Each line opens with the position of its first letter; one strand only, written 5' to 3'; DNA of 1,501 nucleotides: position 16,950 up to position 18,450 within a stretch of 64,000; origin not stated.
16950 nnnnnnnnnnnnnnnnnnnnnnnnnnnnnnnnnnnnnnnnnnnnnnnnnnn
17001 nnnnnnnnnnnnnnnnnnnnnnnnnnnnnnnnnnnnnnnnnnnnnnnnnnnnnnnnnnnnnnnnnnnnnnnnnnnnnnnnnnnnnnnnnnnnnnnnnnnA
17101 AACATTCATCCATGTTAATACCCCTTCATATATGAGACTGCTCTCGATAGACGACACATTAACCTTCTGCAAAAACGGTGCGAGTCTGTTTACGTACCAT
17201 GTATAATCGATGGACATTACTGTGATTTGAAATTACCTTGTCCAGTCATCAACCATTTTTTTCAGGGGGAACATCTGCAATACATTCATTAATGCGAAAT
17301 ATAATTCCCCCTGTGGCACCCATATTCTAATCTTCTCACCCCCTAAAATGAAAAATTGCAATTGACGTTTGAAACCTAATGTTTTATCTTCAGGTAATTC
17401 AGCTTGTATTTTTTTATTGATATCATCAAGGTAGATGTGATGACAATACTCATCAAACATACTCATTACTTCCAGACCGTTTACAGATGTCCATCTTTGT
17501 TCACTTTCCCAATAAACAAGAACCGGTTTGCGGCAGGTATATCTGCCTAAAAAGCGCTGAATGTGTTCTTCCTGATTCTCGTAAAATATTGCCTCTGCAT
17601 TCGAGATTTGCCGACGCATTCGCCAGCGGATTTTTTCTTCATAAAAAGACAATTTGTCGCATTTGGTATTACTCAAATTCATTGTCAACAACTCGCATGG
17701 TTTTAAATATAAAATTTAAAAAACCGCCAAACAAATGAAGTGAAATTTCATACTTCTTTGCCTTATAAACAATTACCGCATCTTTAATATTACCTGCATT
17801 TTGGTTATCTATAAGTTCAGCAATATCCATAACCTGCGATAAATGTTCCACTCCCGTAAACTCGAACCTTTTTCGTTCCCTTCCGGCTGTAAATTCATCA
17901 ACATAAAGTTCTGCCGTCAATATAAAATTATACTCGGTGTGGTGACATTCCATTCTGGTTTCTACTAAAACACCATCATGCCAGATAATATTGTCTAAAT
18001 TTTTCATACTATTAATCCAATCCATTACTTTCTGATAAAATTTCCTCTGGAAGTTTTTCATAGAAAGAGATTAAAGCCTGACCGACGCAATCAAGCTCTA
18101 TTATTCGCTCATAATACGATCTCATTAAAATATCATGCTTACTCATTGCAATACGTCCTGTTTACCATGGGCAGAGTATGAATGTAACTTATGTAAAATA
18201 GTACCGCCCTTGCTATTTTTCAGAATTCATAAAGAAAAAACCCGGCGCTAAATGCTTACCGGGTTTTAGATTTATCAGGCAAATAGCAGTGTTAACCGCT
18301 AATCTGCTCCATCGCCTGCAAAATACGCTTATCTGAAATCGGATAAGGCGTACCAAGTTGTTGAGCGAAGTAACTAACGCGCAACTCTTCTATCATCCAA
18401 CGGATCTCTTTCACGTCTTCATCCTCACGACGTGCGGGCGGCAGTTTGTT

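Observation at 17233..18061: Two overlapping small genes of unknown function forming a compact bicistronic module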

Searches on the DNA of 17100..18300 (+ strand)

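Call 3: search_dna_similar(query=window:17100-18300:+, collection=ecoli_genomes, mode=near, max_rows=25)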
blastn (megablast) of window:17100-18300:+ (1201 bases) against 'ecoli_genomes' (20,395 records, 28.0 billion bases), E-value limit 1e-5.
Records with a match: 5412; places in all: 5414; records where one place covers at least 80% of the query: 586.
Genomes with a match: 5412 of 5426; with a place that covers at least 80% of the query: 586. Places per genome that has any: lowest 1, median 1, highest 2. On chromosomes: 5409 places; on plasmids: 5.
Best place of each record, by identity: >=99% 928; 95-99% 1575; 90-95% 2909.
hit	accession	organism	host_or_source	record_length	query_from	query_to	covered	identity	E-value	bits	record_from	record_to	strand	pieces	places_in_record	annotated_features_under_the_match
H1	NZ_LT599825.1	Escherichia coli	-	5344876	1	1201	100%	100.0%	0e+0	2218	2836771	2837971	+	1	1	hypothetical protein (x3) | hrpA: ATP-dependent RNA helicase HrpA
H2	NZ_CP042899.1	Escherichia coli strain CFSAN061763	missing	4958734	1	1201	100%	99.9%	0e+0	2213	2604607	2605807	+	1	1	hypothetical protein (x4) | hrpA: ATP-dependent RNA helicase HrpA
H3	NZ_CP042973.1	Escherichia coli strain CFSAN061768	missing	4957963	1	1201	100%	99.9%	0e+0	2213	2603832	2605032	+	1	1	hypothetical protein (x4) | hrpA: ATP-dependent RNA helicase HrpA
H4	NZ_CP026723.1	Escherichia coli strain 266917_2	Homo sapiens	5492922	1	1201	100%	99.9%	0e+0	2213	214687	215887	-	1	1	hypothetical protein (x4) | hrpA: ATP-dependent RNA helicase HrpA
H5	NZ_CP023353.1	Escherichia coli strain 746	canine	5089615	1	1201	100%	99.9%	0e+0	2213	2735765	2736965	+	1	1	hypothetical protein (x4) | hrpA: ATP-dependent RNA helicase HrpA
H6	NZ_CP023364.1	Escherichia coli strain 144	canine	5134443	1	1201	100%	99.9%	0e+0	2213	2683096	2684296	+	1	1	hypothetical protein (x4) | hrpA: ATP-dependent RNA helicase HrpA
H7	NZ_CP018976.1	Escherichia coli strain Ecol_545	Homo sapiens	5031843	1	1201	100%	99.9%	0e+0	2213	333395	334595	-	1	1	hypothetical protein (x4) | hrpA: ATP-dependent RNA helicase HrpA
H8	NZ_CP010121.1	Escherichia coli strain C4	cow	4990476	1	1201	100%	99.9%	0e+0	2213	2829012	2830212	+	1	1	hypothetical protein (x4) | hrpA: ATP-dependent RNA helicase HrpA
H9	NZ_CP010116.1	Escherichia coli strain C1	cow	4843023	1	1201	100%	99.9%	0e+0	2213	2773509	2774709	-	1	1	hypothetical protein (x4) | hrpA: ATP-dependent RNA helicase HrpA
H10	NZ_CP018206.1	Escherichia coli strain MRSN346647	Homo sapiens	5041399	1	1201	100%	99.9%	0e+0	2213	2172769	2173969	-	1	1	hypothetical protein (x4) | hrpA: ATP-dependent RNA helicase HrpA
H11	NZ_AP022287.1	Escherichia coli strain WP9-S17-ESBL-11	-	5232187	1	1201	100%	99.9%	0e+0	2213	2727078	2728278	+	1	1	hypothetical protein (x4) | hrpA: ATP-dependent RNA helicase HrpA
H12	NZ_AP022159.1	Escherichia coli strain WP5-S18-ESBL-07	-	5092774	1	1201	100%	99.9%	0e+0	2213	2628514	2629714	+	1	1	hypothetical protein (x4) | hrpA: ATP-dependent RNA helicase HrpA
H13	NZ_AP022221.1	Escherichia coli strain WP8-S17-ESBL-08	-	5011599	1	1201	100%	99.9%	0e+0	2213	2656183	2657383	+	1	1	hypothetical protein (x4) | hrpA: ATP-dependent RNA helicase HrpA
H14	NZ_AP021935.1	Escherichia coli strain WP2-W18-ESBL-10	-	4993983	1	1201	100%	99.9%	0e+0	2213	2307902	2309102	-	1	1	hypothetical protein (x4) | hrpA: ATP-dependent RNA helicase HrpA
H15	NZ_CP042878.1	Escherichia coli strain NMBU_W05E18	surface water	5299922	1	1201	100%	99.9%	0e+0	2213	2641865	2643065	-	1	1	hypothetical protein (x4) | hrpA: ATP-dependent RNA helicase HrpA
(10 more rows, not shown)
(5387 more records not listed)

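Call 5: get_annotated_region(hit=H1, flank=3500)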
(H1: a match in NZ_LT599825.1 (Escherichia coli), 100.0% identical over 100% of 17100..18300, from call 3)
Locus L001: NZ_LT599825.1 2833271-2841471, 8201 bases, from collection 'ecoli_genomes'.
description: Escherichia coli isolate E. coli NRZ14408 chromosome NRZ14408_C
organism: Escherichia coli (NCBI taxid 562)
replicon: chromosome; assembly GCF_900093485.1
host: -; source: -; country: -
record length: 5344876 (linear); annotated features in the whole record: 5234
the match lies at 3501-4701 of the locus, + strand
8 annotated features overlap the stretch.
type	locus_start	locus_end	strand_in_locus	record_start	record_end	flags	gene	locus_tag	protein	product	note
CDS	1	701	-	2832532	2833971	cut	aldA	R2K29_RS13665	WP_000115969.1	aldehyde dehydrogenase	-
CDS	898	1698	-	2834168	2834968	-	ydcF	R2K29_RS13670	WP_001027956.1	DUF218 domain-containing protein YdcF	-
CDS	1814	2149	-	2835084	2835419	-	-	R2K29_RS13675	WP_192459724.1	hypothetical protein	-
CDS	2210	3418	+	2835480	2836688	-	-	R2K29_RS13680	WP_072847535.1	IS256-like element IS1414 family transposase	-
CDS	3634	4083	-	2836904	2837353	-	-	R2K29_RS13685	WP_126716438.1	hypothetical protein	-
CDS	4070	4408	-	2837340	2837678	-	-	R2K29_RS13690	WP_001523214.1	hypothetical protein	-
CDS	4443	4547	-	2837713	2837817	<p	-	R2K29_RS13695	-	hypothetical protein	incomplete; partial in the middle of a contig; missing C-terminus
CDS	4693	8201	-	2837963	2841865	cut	hrpA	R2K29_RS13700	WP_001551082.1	ATP-dependent RNA helicase HrpA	-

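Call 6: get_annotated_region(hit=H2, flank=3500)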
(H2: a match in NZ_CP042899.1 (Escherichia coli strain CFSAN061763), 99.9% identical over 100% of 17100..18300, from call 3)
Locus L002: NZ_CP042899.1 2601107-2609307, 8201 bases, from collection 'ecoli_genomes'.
description: Escherichia coli strain CFSAN061763 chromosome, complete genome
organism: Escherichia coli strain CFSAN061763 (NCBI taxid 562)
replicon: chromosome; assembly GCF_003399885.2
host: missing; source: raw milk cheese; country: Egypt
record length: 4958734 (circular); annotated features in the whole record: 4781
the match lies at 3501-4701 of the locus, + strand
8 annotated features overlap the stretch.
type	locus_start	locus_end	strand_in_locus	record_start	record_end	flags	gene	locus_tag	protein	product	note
CDS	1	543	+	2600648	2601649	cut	gap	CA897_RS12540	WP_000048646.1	type I glyceraldehyde-3-phosphate dehydrogenase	-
CDS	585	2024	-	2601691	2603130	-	aldA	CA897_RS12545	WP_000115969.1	aldehyde dehydrogenase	-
CDS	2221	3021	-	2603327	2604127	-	ydcF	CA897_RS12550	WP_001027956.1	DUF218 domain-containing protein YdcF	-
CDS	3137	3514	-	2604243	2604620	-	-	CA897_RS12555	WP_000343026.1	hypothetical protein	-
CDS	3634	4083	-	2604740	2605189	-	-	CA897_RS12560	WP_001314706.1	hypothetical protein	-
CDS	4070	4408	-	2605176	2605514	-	-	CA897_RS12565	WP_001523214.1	hypothetical protein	-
CDS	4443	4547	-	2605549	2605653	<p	-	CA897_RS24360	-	hypothetical protein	incomplete; partial in the middle of a contig; missing C-terminus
CDS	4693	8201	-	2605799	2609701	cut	hrpA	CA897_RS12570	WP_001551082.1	ATP-dependent RNA helicase HrpA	-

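Call 16: search_dna_similar(query=window:17225-18160:+, collection=ecoli_genomes, mode=distant, max_rows=40, rows=spread)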
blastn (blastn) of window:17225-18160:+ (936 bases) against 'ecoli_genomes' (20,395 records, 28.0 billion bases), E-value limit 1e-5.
Records with a match: 586; places in all: 586; records where one place covers at least 80% of the query: 586.
Genomes with a match: 586 of 5426; with a place that covers at least 80% of the query: 586. Places per genome that has any: lowest 1, median 1, highest 1. On chromosomes: 585 places; on plasmids: 1.
Best place of each record, by identity: >=99% 247; 95-99% 4; 90-95% 335.
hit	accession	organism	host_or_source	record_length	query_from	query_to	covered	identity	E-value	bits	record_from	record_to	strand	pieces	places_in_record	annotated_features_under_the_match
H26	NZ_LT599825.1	Escherichia coli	-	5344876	1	936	100%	100.0%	0e+0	1689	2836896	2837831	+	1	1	hypothetical protein (x3)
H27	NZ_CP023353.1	Escherichia coli strain 746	canine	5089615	1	936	100%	99.9%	0e+0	1684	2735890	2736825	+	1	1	hypothetical protein (x3)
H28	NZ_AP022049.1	Escherichia coli strain WP4-S17-ESBL-08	-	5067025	1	936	100%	99.9%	0e+0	1684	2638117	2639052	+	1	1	hypothetical protein (x3)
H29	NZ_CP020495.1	Escherichia coli strain 103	Homo sapiens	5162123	1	936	100%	99.9%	0e+0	1684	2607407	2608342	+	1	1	hypothetical protein (x3)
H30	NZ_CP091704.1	Escherichia coli strain KGu016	river water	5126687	1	936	100%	99.9%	0e+0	1684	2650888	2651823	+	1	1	hypothetical protein (x3)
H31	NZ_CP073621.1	Escherichia coli strain CE2050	Chroicocephalus novaehollandiae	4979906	1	936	100%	99.9%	0e+0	1684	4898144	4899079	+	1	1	hypothetical protein (x3)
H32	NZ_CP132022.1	Escherichia coli strain GON1437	Homo sapiens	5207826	1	936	100%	99.9%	0e+0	1684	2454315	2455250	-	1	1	hypothetical protein (x3)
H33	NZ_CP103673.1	Escherichia coli strain 4069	Homo sapiens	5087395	1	936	100%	99.9%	0e+0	1684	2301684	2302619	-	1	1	hypothetical protein (x3)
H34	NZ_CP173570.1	Escherichia coli strain 98198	Homo sapiens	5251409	1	936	100%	99.9%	0e+0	1684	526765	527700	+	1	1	hypothetical protein (x3)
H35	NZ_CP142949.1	Escherichia coli strain EC190329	Homo sapiens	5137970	1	936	100%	99.9%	0e+0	1684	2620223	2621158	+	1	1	hypothetical protein (x3)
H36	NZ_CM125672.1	Escherichia coli strain 2020N21-110-24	not applicable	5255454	1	936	100%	99.9%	0e+0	1684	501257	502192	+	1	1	hypothetical protein (x3)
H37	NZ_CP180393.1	Escherichia coli strain JMK_KBN3987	Homo sapiens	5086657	1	936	100%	99.9%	0e+0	1684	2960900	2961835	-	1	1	hypothetical protein (x3)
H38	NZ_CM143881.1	Escherichia coli strain E09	Homo sapiens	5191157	1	936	100%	99.9%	0e+0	1684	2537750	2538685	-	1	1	hypothetical protein (x3)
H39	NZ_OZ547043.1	Escherichia coli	Homo sapiens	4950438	1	936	100%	99.9%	0e+0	1684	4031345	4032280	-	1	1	hypothetical protein (x3)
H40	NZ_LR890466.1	Escherichia coli strain MSB1_7A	Homo sapiens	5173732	1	936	100%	99.9%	0e+0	1684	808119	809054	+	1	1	hypothetical protein (x3)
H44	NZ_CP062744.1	Escherichia coli O157:H7 strain Z1615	Bovine Faeces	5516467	2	936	98%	93.3%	0e+0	1370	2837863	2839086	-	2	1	hypothetical protein (x3)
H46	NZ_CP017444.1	Escherichia coli O157:H7 strain 8368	Cattle Hide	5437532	2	936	98%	93.2%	0e+0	1366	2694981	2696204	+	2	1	hypothetical protein (x3)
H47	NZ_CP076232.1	Escherichia coli O157:H7 strain 7.1_Anguil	Rectal swab of live bovine cattle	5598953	2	936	98%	93.2%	0e+0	1366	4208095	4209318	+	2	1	hypothetical protein (x3)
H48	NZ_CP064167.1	Escherichia coli O157:H7 strain Wll001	Homo sapiens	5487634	2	936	98%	93.2%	0e+0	1366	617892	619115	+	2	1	hypothetical protein (x3)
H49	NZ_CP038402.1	Escherichia coli O157:H7 strain BB24-1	cattle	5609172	2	936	98%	93.2%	0e+0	1366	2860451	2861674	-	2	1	hypothetical protein (x3)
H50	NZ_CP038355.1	Escherichia coli O157:H7 str. F8092B strain F8092B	Homo sapiens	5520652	2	936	98%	93.2%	0e+0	1366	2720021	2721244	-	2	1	hypothetical protein (x3)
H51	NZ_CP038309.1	Escherichia coli O157:H7 strain Show KS 470-1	cattle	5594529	2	936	98%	93.2%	0e+0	1366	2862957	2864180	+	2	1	hypothetical protein (x3)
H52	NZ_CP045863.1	Escherichia coli O157:H7 strain ATCC 43890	Homo sapiens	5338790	2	936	98%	93.2%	0e+0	1366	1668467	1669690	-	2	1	hypothetical protein (x3)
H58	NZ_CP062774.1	Escherichia coli O157:H7 strain Z563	Bovine Faeces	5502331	2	936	98%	93.2%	0e+0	1366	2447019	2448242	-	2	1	hypothetical protein (x3)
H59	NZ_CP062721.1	Escherichia coli O157:H7 strain Z1815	Bovine Faeces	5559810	2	936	98%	93.2%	0e+0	1366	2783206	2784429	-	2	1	hypothetical protein (x3)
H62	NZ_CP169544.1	Escherichia coli O157:H7 strain AC-3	Soil from greenhouses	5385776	2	936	98%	93.2%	0e+0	1366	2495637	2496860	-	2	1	hypothetical protein (x3)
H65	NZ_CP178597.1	Escherichia coli strain ZF8-1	chicken feces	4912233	2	936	98%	92.9%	0e+0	1352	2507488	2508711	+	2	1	hypothetical protein (x3)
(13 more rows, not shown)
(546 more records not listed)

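Call 17: get_annotated_region(hit=H46, flank=1800)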
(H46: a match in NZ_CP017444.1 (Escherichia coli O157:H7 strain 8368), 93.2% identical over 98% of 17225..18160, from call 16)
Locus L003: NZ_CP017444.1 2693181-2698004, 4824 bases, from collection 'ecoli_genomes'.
description: Escherichia coli O157:H7 strain 8368 chromosome, complete genome
organism: Escherichia coli O157:H7 strain 8368 (NCBI taxid 83334)
replicon: chromosome; assembly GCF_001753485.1
host: -; source: Cattle Hide; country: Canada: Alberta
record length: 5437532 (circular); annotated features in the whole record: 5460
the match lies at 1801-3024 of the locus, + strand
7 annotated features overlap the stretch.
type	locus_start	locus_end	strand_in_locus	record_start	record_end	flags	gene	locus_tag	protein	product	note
CDS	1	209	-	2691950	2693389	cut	aldA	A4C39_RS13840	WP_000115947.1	aldehyde dehydrogenase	-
CDS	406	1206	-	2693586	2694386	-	ydcF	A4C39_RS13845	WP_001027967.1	DUF218 domain-containing protein YdcF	-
CDS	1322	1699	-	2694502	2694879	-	-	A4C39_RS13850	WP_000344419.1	hypothetical protein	-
CDS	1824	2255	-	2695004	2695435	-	-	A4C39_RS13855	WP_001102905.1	hypothetical protein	-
CDS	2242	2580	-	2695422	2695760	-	-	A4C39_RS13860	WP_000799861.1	hypothetical protein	-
CDS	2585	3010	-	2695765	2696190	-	-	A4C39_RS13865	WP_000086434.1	hypothetical protein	-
CDS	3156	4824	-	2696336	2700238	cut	hrpA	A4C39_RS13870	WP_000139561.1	ATP-dependent RNA helicase HrpA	-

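Call 18: get_annotated_region(hit=H65, flank=1800)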
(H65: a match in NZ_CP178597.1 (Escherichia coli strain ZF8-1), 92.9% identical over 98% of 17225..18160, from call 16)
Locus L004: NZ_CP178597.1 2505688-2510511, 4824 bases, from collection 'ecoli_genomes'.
description: Escherichia coli strain ZF8-1 chromosome, complete genome
organism: Escherichia coli strain ZF8-1 (NCBI taxid 562)
replicon: chromosome; assembly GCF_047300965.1
host: -; source: chicken feces; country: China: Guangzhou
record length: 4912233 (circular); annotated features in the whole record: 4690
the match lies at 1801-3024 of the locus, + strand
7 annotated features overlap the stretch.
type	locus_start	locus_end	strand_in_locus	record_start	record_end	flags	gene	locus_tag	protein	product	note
CDS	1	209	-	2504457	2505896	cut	aldA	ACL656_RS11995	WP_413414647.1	aldehyde dehydrogenase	-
CDS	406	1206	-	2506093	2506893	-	ydcF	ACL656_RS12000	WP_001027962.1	DUF218 domain-containing protein YdcF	-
CDS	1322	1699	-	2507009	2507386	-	-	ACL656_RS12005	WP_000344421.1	hypothetical protein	-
CDS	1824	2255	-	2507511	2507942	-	-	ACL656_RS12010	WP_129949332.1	hypothetical protein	-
CDS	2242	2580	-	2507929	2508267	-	-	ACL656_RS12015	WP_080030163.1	hypothetical protein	-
CDS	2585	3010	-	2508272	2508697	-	-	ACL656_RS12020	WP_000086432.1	hypothetical protein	-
CDS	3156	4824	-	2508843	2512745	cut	hrpA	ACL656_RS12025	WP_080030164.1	ATP-dependent RNA helicase HrpA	-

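Call 43: search_dna_similar(query=L006:300-5400:+, collection=ecoli_genomes, mode=near, max_rows=30, rows=spread)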
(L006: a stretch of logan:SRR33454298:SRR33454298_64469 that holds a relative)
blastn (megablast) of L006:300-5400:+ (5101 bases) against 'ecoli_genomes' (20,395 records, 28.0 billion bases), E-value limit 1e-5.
Records with a match: 622; places in all: 622; records where one place covers at least 80% of the query: 0.
Genomes with a match: 622 of 5426; with a place that covers at least 80% of the query: 0. Places per genome that has any: lowest 1, median 1, highest 1. On chromosomes: 620 places; on plasmids: 2.
Best place of each record, by identity: 80-90% 622.
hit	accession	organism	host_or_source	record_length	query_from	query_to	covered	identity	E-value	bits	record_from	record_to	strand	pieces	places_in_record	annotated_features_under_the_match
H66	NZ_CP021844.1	Escherichia coli strain EC1515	Homo sapiens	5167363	1025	2779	34%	89.3%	0e+0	2189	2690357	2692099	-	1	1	hypothetical protein (x4)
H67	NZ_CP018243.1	Escherichia coli strain 350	missing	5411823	1025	2779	34%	88.9%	0e+0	2150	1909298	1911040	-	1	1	hypothetical protein (x4)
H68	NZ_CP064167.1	Escherichia coli O157:H7 strain Wll001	Homo sapiens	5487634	1025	2779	34%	88.9%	0e+0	2150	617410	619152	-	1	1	hypothetical protein (x4)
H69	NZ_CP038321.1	Escherichia coli O157:H7 strain NE1127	bovine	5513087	1025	2779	34%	88.9%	0e+0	2150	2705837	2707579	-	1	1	hypothetical protein (x4)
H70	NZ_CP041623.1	Escherichia coli O157:H7 strain ATCC 43888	Homo sapiens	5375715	1025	2779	34%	88.9%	0e+0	2150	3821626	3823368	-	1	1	hypothetical protein (x4)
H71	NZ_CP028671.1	Escherichia coli strain 116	cattle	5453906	1025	2779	34%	88.9%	0e+0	2150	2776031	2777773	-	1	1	hypothetical protein (x4)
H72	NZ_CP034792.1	Escherichia coli strain 2009C-3378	missing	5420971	1025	2779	34%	88.9%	0e+0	2150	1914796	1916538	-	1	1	hypothetical protein (x4)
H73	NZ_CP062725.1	Escherichia coli O157:H7 strain Z1813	Homo sapiens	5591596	1025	2779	34%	88.9%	0e+0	2150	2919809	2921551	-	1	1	hypothetical protein (x4)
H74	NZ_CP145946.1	Escherichia coli PA8 strain PA8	-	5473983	1025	2779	34%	88.9%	0e+0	2150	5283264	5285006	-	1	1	hypothetical protein (x4)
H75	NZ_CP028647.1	Escherichia coli strain 130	cattle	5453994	1025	2779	34%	88.8%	0e+0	2145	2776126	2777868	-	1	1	hypothetical protein (x4)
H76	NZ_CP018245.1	Escherichia coli strain 472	missing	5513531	1025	2764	34%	89.1%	0e+0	2150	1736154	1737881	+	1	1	hypothetical protein (x4)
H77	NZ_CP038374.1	Escherichia coli O157:H7 strain F3113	beef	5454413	1025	2764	34%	89.1%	0e+0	2150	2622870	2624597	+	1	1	hypothetical protein (x4)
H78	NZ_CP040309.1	Escherichia coli strain 21B8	cattle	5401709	1025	2764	34%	89.1%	0e+0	2150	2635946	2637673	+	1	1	hypothetical protein (x4)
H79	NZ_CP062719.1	Escherichia coli O157:H7 strain Z1816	Bovine Faeces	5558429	1025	2764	34%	89.1%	0e+0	2150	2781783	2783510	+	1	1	hypothetical protein (x4)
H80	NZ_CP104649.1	Escherichia coli strain PNUSAE008512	Bull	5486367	1025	2764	34%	89.1%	0e+0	2150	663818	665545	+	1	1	hypothetical protein (x4)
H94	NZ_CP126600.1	Escherichia coli strain Ec1119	Carrots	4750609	3248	4167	18%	80.7%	0e+0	702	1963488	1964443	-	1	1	hypothetical protein (x2)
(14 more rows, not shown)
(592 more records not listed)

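Call 44: get_annotated_region(hit=H94, flank=7000)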
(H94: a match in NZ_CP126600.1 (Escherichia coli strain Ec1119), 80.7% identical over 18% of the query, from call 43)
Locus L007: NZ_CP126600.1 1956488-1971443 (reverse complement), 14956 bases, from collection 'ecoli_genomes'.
description: Escherichia coli strain Ec1119 chromosome, complete genome
organism: Escherichia coli strain Ec1119 (NCBI taxid 562)
replicon: chromosome; assembly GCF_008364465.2
host: -; source: Carrots; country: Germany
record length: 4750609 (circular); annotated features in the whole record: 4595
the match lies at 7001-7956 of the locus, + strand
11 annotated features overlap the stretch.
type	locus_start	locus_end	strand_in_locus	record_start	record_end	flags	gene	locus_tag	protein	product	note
CDS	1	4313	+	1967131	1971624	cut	-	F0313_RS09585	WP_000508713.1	RHS element core protein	-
CDS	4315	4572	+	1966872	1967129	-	-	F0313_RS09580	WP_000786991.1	hypothetical protein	-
CDS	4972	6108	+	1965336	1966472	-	-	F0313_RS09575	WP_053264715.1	ISAs1-like element ISEc1 family transposase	-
CDS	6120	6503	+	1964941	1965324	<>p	-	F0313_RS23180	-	hypothetical protein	incomplete; partial in the middle of a contig; missing N-terminus and C-terminus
CDS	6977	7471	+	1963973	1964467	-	-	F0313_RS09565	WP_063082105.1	hypothetical protein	-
CDS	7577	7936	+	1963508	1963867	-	-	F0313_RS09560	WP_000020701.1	hypothetical protein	-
CDS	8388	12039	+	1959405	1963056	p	-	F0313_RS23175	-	RHS repeat-associated core domain-containing protein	frameshifted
CDS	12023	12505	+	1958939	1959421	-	ydcD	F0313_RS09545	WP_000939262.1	YdcD family protein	-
CDS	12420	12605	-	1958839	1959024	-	-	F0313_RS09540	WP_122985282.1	hypothetical protein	-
CDS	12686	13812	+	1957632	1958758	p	-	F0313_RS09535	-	ISAs1 family transposase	frameshifted; internal stop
CDS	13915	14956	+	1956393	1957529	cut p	-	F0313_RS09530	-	ISAs1 family transposase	internal stop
